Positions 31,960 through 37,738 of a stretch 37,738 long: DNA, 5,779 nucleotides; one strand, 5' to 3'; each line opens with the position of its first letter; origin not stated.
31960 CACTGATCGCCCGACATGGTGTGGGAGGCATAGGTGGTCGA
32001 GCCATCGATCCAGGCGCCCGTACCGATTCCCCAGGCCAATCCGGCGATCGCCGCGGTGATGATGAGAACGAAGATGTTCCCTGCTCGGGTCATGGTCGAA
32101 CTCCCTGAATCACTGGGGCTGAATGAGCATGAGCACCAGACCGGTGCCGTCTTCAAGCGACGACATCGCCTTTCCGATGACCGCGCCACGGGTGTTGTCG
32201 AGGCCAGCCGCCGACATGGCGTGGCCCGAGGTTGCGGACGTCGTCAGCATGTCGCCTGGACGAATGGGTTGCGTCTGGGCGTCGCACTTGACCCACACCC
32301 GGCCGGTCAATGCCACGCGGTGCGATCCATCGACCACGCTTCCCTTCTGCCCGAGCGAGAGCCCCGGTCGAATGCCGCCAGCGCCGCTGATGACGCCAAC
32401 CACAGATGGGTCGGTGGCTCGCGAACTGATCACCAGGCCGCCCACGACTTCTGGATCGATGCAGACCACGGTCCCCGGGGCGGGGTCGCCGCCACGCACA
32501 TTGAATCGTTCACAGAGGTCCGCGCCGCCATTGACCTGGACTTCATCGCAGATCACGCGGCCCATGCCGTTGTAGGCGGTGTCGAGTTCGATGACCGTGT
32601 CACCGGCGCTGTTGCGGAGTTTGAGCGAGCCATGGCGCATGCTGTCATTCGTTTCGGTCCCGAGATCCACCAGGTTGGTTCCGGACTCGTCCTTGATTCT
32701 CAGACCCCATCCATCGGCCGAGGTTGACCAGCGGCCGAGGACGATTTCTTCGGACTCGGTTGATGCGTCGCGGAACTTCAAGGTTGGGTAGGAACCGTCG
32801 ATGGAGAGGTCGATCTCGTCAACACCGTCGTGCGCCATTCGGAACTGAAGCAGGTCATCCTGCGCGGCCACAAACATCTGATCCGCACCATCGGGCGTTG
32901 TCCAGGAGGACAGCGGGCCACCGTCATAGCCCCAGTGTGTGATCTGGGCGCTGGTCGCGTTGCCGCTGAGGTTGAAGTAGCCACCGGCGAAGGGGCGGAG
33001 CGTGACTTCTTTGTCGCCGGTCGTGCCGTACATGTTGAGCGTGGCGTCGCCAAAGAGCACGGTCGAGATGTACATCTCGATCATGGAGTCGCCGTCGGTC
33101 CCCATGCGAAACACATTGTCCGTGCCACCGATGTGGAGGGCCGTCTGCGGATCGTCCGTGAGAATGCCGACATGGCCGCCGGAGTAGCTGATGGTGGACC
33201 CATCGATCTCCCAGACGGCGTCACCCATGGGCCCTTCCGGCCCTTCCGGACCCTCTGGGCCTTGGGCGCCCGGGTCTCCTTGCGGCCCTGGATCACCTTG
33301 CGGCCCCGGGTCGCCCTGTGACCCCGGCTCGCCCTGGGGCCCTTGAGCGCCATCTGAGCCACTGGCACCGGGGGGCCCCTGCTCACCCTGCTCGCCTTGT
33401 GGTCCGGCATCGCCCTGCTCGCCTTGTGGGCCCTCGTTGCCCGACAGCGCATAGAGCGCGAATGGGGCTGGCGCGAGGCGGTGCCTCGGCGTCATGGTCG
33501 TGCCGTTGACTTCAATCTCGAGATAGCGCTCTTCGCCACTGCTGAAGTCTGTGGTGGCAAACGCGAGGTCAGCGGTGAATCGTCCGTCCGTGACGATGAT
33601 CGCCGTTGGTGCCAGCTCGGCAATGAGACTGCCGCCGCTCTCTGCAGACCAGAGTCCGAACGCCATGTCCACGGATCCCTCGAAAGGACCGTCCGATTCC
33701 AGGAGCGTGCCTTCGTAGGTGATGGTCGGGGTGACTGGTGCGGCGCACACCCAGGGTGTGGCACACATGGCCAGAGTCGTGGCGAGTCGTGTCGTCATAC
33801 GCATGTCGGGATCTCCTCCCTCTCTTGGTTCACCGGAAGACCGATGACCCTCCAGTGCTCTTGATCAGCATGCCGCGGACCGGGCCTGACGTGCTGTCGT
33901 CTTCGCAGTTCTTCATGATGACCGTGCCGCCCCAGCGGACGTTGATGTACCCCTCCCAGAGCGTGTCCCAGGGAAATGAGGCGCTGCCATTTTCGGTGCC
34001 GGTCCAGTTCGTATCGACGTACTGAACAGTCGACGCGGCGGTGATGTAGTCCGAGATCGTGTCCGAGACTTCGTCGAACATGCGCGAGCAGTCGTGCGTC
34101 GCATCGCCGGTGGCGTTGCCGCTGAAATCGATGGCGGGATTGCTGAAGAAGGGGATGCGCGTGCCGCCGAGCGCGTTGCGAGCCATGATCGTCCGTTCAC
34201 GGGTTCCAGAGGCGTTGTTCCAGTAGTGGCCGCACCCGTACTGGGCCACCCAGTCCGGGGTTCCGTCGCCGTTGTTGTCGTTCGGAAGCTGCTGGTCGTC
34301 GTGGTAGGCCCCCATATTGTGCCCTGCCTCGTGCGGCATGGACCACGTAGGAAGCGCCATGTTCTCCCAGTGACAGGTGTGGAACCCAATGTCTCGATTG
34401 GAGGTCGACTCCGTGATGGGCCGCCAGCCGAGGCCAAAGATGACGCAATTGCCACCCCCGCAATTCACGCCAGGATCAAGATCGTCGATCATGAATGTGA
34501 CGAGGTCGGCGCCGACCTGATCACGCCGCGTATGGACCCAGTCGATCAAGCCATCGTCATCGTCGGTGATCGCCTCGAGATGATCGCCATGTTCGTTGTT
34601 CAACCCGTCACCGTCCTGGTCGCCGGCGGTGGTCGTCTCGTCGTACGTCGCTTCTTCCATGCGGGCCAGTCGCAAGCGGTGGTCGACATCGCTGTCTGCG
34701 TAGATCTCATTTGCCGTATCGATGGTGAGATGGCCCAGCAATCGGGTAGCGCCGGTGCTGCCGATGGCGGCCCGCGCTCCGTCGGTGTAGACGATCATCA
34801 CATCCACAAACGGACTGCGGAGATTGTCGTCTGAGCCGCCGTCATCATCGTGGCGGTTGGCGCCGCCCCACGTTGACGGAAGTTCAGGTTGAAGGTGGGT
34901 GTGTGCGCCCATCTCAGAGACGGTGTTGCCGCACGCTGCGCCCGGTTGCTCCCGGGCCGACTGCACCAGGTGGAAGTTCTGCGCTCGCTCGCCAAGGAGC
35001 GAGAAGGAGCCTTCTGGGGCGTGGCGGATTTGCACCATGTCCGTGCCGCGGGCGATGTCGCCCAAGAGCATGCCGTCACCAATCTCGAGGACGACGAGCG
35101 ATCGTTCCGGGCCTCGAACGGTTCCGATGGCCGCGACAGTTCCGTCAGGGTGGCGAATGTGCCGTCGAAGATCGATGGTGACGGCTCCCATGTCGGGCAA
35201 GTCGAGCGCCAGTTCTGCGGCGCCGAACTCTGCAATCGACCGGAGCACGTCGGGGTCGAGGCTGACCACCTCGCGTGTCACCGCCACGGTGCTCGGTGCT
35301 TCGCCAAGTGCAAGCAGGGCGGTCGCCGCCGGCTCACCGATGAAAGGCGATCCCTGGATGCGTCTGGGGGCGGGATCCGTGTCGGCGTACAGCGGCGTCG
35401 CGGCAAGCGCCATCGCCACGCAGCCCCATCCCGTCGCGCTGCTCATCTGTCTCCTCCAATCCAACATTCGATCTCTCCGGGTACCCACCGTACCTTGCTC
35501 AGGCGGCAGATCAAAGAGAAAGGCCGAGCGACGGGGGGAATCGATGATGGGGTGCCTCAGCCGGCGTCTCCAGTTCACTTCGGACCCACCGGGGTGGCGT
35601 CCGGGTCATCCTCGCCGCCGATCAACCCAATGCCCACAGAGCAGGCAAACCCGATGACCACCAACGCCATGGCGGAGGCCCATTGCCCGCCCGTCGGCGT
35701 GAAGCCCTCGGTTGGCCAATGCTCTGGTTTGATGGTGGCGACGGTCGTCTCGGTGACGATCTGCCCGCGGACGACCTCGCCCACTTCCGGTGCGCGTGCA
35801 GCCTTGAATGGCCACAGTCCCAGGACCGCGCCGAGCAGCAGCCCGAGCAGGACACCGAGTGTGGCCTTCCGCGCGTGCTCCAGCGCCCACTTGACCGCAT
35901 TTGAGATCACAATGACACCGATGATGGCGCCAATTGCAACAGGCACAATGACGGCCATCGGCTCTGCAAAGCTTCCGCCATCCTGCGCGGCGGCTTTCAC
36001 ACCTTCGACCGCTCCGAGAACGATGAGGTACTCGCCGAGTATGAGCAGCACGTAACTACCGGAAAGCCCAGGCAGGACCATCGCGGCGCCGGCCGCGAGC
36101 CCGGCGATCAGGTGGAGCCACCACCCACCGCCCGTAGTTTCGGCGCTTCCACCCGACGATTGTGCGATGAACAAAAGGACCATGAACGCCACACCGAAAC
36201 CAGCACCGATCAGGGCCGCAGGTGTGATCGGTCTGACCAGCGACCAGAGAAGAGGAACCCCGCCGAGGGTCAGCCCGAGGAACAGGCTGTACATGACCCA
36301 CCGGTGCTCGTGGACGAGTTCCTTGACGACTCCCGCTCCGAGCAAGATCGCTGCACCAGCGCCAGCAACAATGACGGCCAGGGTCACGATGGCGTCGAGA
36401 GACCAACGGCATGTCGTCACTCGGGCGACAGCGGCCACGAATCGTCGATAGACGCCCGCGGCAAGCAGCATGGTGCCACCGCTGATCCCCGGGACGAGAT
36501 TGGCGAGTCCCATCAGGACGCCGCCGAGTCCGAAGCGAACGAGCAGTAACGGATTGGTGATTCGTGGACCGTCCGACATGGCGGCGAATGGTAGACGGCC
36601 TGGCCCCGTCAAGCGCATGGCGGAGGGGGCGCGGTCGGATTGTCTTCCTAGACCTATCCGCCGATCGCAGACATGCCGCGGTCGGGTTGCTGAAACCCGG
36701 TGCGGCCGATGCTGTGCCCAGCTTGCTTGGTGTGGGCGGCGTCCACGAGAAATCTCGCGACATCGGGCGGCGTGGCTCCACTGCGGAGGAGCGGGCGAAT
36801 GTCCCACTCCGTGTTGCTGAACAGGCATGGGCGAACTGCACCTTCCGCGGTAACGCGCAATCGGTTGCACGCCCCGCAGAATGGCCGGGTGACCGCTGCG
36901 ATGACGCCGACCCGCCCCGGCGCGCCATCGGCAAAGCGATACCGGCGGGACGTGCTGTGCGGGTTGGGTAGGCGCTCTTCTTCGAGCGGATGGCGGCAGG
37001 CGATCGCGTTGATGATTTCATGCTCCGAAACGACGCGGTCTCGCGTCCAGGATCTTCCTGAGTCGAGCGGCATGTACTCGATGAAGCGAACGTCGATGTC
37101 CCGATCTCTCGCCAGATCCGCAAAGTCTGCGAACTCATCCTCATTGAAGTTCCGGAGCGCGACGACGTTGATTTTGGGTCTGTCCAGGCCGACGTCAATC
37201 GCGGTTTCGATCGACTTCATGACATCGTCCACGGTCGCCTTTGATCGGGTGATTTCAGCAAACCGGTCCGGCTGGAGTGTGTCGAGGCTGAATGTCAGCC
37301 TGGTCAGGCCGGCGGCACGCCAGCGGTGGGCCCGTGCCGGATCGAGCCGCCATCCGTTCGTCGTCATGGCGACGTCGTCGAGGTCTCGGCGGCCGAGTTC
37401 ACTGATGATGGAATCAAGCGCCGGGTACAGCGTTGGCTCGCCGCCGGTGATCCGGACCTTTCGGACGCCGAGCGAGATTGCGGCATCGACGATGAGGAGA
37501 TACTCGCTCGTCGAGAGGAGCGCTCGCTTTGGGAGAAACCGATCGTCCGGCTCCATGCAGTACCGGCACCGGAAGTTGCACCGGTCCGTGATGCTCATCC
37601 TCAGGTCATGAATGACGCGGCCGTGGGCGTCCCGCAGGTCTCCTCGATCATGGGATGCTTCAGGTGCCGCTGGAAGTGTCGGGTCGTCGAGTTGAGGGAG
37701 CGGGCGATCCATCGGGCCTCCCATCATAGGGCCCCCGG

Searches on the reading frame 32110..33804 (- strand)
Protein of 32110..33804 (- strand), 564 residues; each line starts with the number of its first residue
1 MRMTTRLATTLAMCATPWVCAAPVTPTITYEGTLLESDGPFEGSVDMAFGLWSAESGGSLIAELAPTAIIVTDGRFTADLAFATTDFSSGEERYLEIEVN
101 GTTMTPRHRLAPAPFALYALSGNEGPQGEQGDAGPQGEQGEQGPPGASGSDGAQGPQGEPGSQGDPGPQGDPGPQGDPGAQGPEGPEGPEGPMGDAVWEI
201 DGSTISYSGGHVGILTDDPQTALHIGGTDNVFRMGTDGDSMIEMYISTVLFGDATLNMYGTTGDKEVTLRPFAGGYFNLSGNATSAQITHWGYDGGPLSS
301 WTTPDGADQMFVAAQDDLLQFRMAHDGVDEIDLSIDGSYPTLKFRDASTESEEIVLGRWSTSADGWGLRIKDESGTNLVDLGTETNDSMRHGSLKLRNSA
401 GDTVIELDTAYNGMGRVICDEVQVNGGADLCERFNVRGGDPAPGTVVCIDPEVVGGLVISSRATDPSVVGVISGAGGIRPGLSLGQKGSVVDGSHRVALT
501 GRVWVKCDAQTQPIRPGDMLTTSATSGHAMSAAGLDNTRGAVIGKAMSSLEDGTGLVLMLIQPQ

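Call 8: search_protein_families(library=pfam, proteins=[window:32110-33804:-], max_evalue=0.01)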
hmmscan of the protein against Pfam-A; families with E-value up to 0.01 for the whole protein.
window:32110-33804:- (564 aa): 2 families
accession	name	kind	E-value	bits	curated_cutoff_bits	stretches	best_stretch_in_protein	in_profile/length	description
PF01391.23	Collagen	-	2e-13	50.3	27.2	2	122-173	7-58/60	Collagen triple helix repeat (20 copies)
PF23982.2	XM1_gp53_minor_capsid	-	0.00038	20.7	27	1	438-558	34-151/154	XM1 gp53 minor capsid protein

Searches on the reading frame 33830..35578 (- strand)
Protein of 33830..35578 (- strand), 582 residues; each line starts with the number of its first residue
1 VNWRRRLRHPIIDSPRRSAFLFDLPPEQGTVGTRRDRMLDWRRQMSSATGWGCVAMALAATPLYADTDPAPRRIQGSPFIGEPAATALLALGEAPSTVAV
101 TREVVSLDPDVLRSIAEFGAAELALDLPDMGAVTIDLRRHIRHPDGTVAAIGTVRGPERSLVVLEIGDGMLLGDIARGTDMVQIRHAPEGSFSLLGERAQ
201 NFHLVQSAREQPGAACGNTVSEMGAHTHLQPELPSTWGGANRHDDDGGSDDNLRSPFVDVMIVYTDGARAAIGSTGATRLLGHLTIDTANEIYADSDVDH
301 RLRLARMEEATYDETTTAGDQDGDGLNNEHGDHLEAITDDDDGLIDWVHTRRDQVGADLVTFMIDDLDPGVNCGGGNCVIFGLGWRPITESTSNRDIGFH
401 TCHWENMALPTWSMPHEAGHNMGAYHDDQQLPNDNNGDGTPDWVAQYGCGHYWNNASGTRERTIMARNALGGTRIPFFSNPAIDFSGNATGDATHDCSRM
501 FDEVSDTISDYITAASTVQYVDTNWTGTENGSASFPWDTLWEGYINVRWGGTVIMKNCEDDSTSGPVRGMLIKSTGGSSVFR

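Call 8: search_protein_families(library=pfam, proteins=[window:33830-35578:-], max_evalue=0.01)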
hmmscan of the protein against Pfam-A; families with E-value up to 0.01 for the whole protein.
window:33830-35578:- (582 aa): 4 families
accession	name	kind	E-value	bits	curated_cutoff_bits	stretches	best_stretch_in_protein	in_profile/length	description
PF13688.12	Reprolysin_5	-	4.6e-11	43.8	27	1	258-468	5-187/196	Metallo-peptidase family M12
PF13582.12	Reprolysin_3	-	2.8e-10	41.2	22.4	1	285-427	7-123/123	Metallo-peptidase family M12B Reprolysin-like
PF13583.11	Reprolysin_4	-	1.4e-06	28.6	22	1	259-488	6-195/203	Metallo-peptidase family M12B Reprolysin-like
PF13574.12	Reprolysin_2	-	0.00062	20.1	27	0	414-438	129-154/195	Metallo-peptidase family M12B Reprolysin-like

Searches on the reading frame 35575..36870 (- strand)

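Call 86: search_protein_families(library=pfam, proteins=[window:35575-36870:-], max_evalue=0.01)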
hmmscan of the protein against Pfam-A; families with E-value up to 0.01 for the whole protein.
window:35575-36870:- (431 aa): 1 family
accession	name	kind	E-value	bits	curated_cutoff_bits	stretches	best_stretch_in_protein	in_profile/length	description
PF04018.18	VCA0040-like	-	2.8e-41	142.1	26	1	120-358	1-234/246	Undecaprenyl phosphate translocase-like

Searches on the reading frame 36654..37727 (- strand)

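Call 86: search_protein_families(library=pfam, proteins=[window:36654-37727:-], max_evalue=0.01)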
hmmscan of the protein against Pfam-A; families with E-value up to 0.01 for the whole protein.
window:36654-37727:- (357 aa): 3 families
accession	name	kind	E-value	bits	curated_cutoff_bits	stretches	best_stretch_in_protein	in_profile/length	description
PF06463.18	Mob_synth_C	-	1.6e-34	119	37.4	1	211-339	1-127/128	Molybdenum Cofactor Synthesis C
PF04055.27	Radical_SAM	-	1.7e-34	119.8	29.5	1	44-206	1-166/166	Radical SAM superfamily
PF13353.11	Fer4_12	-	0.0017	19.1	22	1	49-132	14-98/137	4Fe-4S single cluster domain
